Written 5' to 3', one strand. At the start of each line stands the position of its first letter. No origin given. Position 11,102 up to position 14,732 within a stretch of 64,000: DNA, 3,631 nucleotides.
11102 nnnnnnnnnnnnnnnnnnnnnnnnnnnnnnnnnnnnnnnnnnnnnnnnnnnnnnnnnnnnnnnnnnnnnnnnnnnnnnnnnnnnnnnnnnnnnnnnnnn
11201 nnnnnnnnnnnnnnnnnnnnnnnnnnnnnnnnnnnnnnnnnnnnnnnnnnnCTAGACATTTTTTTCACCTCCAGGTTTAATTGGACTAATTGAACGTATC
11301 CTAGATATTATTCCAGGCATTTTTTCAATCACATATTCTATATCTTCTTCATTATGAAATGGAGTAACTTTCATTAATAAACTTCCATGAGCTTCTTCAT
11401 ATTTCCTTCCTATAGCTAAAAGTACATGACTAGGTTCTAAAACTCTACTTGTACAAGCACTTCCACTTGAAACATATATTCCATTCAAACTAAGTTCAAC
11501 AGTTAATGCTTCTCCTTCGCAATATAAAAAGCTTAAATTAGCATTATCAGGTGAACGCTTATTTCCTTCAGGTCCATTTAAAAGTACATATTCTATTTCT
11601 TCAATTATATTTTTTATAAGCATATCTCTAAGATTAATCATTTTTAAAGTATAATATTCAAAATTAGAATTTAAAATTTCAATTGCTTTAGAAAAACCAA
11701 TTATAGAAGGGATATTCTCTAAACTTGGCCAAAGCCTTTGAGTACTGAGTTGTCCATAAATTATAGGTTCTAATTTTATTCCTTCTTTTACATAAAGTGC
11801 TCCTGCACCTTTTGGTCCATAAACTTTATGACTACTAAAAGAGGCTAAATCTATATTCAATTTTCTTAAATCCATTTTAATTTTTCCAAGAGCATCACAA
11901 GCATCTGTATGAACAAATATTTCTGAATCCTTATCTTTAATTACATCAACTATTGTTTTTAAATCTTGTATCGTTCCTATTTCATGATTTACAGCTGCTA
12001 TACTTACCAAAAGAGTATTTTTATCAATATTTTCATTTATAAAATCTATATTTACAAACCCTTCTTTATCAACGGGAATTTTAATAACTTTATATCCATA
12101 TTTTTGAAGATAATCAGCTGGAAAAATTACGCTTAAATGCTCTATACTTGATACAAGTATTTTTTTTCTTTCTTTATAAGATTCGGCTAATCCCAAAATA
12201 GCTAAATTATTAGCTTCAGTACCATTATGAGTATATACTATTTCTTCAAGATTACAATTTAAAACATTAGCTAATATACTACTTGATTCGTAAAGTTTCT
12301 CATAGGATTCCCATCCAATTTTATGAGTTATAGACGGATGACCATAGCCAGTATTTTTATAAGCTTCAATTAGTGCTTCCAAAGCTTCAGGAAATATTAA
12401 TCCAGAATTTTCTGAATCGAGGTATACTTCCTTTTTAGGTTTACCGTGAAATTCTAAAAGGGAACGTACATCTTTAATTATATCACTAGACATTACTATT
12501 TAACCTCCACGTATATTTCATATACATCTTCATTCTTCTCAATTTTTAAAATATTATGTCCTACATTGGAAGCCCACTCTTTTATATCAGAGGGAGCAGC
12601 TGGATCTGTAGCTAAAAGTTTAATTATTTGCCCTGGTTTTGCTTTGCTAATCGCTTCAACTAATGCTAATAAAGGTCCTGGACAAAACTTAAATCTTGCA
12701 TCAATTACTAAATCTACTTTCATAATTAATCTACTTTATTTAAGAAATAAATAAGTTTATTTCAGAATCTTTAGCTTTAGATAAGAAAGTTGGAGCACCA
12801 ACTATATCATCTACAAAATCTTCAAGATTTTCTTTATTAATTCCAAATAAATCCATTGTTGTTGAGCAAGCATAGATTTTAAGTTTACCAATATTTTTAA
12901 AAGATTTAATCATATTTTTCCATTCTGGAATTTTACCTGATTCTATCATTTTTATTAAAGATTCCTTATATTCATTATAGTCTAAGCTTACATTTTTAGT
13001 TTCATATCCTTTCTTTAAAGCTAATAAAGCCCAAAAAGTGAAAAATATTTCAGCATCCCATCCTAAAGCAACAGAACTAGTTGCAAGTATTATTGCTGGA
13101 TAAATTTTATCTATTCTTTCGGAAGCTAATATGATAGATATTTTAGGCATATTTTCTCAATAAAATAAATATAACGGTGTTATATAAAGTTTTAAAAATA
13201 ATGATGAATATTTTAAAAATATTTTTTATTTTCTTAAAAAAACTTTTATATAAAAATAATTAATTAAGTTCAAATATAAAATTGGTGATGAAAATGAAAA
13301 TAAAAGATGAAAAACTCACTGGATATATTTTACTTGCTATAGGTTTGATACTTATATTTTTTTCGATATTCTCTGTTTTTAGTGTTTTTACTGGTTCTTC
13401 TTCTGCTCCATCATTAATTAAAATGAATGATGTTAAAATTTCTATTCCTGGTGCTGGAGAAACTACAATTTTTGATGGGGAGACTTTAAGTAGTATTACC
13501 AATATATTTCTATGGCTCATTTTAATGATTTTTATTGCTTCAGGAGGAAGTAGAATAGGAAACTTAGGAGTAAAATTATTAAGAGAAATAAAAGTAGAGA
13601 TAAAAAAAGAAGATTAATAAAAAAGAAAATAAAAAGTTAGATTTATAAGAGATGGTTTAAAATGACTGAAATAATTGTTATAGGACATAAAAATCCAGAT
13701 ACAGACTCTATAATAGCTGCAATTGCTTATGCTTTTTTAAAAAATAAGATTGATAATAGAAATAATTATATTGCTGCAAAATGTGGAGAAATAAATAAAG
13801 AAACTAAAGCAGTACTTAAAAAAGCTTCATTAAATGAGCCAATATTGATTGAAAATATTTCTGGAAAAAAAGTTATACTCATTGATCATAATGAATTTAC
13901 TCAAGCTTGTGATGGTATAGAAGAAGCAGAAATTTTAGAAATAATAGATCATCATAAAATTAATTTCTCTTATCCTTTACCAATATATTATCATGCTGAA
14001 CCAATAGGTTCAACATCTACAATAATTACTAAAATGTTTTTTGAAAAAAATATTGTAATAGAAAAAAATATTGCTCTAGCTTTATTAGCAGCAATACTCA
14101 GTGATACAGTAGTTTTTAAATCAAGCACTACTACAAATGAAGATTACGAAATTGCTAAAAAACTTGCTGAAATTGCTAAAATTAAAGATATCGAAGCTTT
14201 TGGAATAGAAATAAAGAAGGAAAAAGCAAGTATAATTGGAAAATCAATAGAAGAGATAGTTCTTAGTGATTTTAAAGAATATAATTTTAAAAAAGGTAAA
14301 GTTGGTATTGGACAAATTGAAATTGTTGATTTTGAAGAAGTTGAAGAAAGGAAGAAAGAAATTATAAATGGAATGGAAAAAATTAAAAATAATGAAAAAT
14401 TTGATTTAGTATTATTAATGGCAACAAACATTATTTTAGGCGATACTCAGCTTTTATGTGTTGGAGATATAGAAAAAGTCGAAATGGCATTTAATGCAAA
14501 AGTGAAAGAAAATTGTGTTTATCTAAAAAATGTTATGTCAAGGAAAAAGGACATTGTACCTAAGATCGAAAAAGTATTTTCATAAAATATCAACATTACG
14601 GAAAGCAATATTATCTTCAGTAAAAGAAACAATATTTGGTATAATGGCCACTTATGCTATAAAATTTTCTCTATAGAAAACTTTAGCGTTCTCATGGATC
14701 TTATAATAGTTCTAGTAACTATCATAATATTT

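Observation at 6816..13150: Co-localised ThrC-family PLP enzyme, MoaD/ThiS-like carrier, E1-like activator and an IscS-IscU-TusA-DsrE persulfide relay: a candidate protein-thiocarboxylate-dependent sulfur amino acid pathway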

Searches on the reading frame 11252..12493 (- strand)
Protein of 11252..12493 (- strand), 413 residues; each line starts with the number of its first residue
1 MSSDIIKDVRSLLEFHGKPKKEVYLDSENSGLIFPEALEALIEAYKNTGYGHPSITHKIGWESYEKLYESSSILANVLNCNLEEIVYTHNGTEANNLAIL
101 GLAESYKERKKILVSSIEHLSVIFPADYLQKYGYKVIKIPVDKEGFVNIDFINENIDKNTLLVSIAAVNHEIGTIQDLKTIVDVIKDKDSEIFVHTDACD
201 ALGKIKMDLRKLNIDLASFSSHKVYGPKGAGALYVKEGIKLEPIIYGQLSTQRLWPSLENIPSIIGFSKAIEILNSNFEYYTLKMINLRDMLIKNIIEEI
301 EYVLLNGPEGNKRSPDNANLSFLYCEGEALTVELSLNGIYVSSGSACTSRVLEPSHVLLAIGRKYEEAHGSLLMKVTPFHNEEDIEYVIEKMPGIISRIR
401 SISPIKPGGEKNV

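Call 7: search_protein_families(library=pfam, proteins=[window:11252-12493:-], max_evalue=0.01)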
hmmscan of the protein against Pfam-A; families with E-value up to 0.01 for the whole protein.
window:11252-12493:- (413 aa): 4 families
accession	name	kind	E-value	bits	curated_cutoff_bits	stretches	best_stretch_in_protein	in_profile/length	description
PF00266.25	Aminotran_5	-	7.8e-61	206.5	21.5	1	23-362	1-352/371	Aminotransferase class-V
PF01041.23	DegT_DnrJ_EryC1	-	6.2e-05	22.8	19.8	1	85-207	42-155/360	DegT/DnrJ/EryC1/StrS aminotransferase family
PF01212.27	Beta_elim_lyase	-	0.0018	18.1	27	1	81-199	46-170/288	Beta-eliminating lyase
PF06838.17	Met_gamma_lyase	-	0.006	15.6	24.2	1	127-199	123-199/405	Methionine gamma-lyase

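Call 8: search_protein_families(library=ncbifam, proteins=[window:11252-12493:-], max_evalue=0.01)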
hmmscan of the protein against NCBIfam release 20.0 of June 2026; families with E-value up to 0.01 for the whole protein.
window:11252-12493:- (413 aa): 28 families (the best 25 are shown)
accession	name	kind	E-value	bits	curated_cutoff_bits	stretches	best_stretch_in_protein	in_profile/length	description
TIGR03402.1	FeS_nifS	equivalog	2.1e-111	372.3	530.75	1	23-405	1-379/379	cysteine desulfurase NifS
TIGR02006.1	IscS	equivalog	7.1e-90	301.9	643.2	1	21-405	3-384/402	IscS subfamily cysteine desulfurase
NF010611.0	PRK14012.1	equivalog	4.3e-89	299.3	548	1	20-405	4-388/406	IscS subfamily cysteine desulfurase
TIGR03235.1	DNA_S_dndA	equivalog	2.3e-77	260.7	480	1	24-372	1-349/353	cysteine desulfurase DndA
TIGR03403.1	nifS_epsilon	equivalog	2.9e-72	243.6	587.7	1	23-403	1-380/382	NifS family cysteine desulfurase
NF002806.0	PRK02948.1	subfamily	2.4e-63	214.4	304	1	23-397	2-373/381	IscS subfamily cysteine desulfurase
TIGR01979.1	sufS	subfamily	7e-38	130.5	475.1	1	14-353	11-367/403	SufS family cysteine desulfurase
TIGR01977.1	am_tr_V_EF2568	hypoth_equivalog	2.7e-35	122.1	377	1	34-392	13-373/376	cysteine desulfurase family protein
NF008126.0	PRK10874.1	equivalog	1.6e-24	86.8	607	1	18-238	16-237/401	cysteine desulfurase CsdA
NF041166.1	f2_encap_cargo1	exception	6.6e-24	85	800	1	81-239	306-464/623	family 2A encapsulin nanocompartment cargo protein cysteine desulfurase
NF006791.0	PRK09295.1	equivalog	1.4e-23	83.6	661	1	22-239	24-242/406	cysteine desulfurase SufS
TIGR03392.1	FeS_syn_CsdA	equivalog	2.4e-23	83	493.6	1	18-237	13-233/398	cysteine desulfurase CsdA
TIGR01976.1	am_tr_V_VC1184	hypoth_equivalog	2.5e-16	59.9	352.35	1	21-238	18-234/401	cysteine desulfurase-like protein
NF040779.1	Sec_lyase_SclA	exception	1.8e-15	56.7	525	1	62-246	40-224/378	selenocysteine lyase SclA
TIGR03812.1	tyr_de_CO2_Arch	equivalog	2e-10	40.1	299.4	1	72-203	66-194/375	tyrosine decarboxylase MfnA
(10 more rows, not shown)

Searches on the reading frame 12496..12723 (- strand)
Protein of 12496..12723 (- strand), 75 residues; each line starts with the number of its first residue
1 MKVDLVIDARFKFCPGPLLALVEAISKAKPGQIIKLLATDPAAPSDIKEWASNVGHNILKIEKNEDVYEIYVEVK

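Call 7: search_protein_families(library=pfam, proteins=[window:12496-12723:-], max_evalue=0.01)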
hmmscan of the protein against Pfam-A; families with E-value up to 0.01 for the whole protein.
window:12496-12723:- (75 aa): 1 family
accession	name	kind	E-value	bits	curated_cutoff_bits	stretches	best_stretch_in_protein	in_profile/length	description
PF01206.22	TusA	-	3.3e-19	68.9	28.6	1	6-73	2-69/70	Sulfurtransferase TusA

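Call 8: search_protein_families(library=ncbifam, proteins=[window:12496-12723:-], max_evalue=0.01)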
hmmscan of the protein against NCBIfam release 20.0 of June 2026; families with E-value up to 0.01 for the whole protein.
window:12496-12723:- (75 aa): 3 families
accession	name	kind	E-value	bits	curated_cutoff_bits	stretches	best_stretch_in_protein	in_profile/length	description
NF001423.0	PRK00299.1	equivalog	1.4e-09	37.7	78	1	2-72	7-77/82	sulfurtransferase TusA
NF008242.0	PRK11018.1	equivalog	2.2e-06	27.2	79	1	2-65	6-69/78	sulfurtransferase-like selenium metabolism protein YedF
TIGR03527.1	selenium_YedF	equivalog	0.0004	20.3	110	1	7-72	1-66/194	sulfurtransferase-like selenium metabolism protein YedF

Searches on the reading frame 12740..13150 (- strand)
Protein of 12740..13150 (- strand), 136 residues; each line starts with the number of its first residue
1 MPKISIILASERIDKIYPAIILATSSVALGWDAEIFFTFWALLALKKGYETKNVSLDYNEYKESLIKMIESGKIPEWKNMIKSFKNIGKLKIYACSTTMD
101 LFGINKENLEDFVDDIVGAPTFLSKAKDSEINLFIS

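Call 7: search_protein_families(library=pfam, proteins=[window:12740-13150:-], max_evalue=0.01)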
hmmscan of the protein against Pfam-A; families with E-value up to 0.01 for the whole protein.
window:12740-13150:- (136 aa): 2 families
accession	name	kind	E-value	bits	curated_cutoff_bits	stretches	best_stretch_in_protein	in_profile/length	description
PF13686.11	DrsE_2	-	2.1e-24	86.7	25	2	3-59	4-59/156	DsrE/DsrF/DrsH-like family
PF02635.20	DsrE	-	0.00064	20.3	22.7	1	31-128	32-109/116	DsrE/DsrF-like family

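Call 8: search_protein_families(library=ncbifam, proteins=[window:12740-13150:-], max_evalue=0.01)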
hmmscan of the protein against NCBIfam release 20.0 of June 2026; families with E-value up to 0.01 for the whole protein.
window:12740-13150:- (136 aa): 1 family
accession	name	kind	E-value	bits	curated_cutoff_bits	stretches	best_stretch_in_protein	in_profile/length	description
NF047629.1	SulfCarrDsrE2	equivalog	3.3e-16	59.8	210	2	3-52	5-54/159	sulfur carrier protein DsrE2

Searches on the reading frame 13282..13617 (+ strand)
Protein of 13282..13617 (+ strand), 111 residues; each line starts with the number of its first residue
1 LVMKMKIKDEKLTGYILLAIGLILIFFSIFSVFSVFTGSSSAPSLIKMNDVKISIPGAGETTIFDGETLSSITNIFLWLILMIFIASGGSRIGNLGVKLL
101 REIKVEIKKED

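Call 60: search_protein_families(library=pfam, proteins=[window:13282-13617:+], max_evalue=0.01)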
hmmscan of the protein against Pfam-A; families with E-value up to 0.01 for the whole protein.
window:13282-13617:+ (111 aa): 1 family
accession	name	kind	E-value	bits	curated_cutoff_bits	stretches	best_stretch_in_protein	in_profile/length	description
PF13623.11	SurA_N_2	-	0.0032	17.8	28.5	0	11-55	7-53/145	SurA-like N-terminal domain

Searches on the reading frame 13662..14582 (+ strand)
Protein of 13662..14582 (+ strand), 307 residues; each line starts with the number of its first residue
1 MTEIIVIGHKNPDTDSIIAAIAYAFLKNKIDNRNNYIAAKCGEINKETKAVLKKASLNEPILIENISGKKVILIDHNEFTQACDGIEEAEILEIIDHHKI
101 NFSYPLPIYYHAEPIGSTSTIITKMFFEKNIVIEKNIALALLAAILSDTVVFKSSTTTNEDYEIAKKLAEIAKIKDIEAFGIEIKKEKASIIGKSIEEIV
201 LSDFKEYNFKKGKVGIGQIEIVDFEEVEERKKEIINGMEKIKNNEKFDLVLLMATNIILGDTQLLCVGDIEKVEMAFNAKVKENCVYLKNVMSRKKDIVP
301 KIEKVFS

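Call 7: search_protein_families(library=pfam, proteins=[window:13662-14582:+], max_evalue=0.01)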
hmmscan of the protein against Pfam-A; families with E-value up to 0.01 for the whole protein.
window:13662-14582:+ (307 aa): 2 families
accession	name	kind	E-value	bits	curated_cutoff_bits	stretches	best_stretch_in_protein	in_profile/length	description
PF02833.19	DHHA2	-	7e-32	110.9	27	1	183-305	2-126/126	DHHA2 domain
PF01368.27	DHH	-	1e-21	77.9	28.1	1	4-145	2-125/125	DHH family, N-terminal domain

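Call 8: search_protein_families(library=ncbifam, proteins=[window:13662-14582:+], max_evalue=0.01)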
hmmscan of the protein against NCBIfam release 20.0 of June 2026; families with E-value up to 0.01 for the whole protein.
window:13662-14582:+ (307 aa): 12 families
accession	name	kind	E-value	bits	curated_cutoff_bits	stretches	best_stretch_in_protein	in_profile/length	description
NF011443.0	PRK14869.1-5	equivalog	2e-106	356.6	335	2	66-306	303-544/546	putative manganese-dependent inorganic diphosphatase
NF003877.0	PRK05427.1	equivalog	3.6e-105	351.8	283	1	2-306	2-306/308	manganese-dependent inorganic pyrophosphatase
NF011441.0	PRK14869.1-3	equivalog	1.3e-92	311.2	753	2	68-305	304-542/548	putative manganese-dependent inorganic diphosphatase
NF011440.0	PRK14869.1-2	equivalog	4e-92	309.6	746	2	65-304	296-535/541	putative manganese-dependent inorganic diphosphatase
NF011442.0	PRK14869.1-4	equivalog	1.8e-89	300.6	400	2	69-306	305-539/543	putative manganese-dependent inorganic diphosphatase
NF011449.0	PRK14869.2-5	equivalog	6.1e-89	299.1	411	2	67-305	205-444/451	putative manganese-dependent inorganic diphosphatase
NF011447.0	PRK14869.2-3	equivalog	3.6e-83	280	522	2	69-302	303-536/540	putative manganese-dependent inorganic diphosphatase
NF011445.0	PRK14869.2-1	equivalog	4.2e-77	259.8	483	2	70-306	308-545/548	putative manganese-dependent inorganic diphosphatase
NF011444.0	PRK14869.1-6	equivalog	2.6e-62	211.1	1105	2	68-304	304-542/547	putative manganese-dependent inorganic diphosphatase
NF011448.0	PRK14869.2-4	equivalog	1.2e-61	208.7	562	2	69-305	321-559/563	putative manganese-dependent inorganic diphosphatase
NF011446.0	PRK14869.2-2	equivalog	5.3e-50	170.4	601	2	68-305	318-556/576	putative manganese-dependent inorganic diphosphatase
NF041569.1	A-tRNAntase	equivalog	0.00099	17.4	1440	1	112-170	113-171/880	A-adding tRNA nucleotidyltransferase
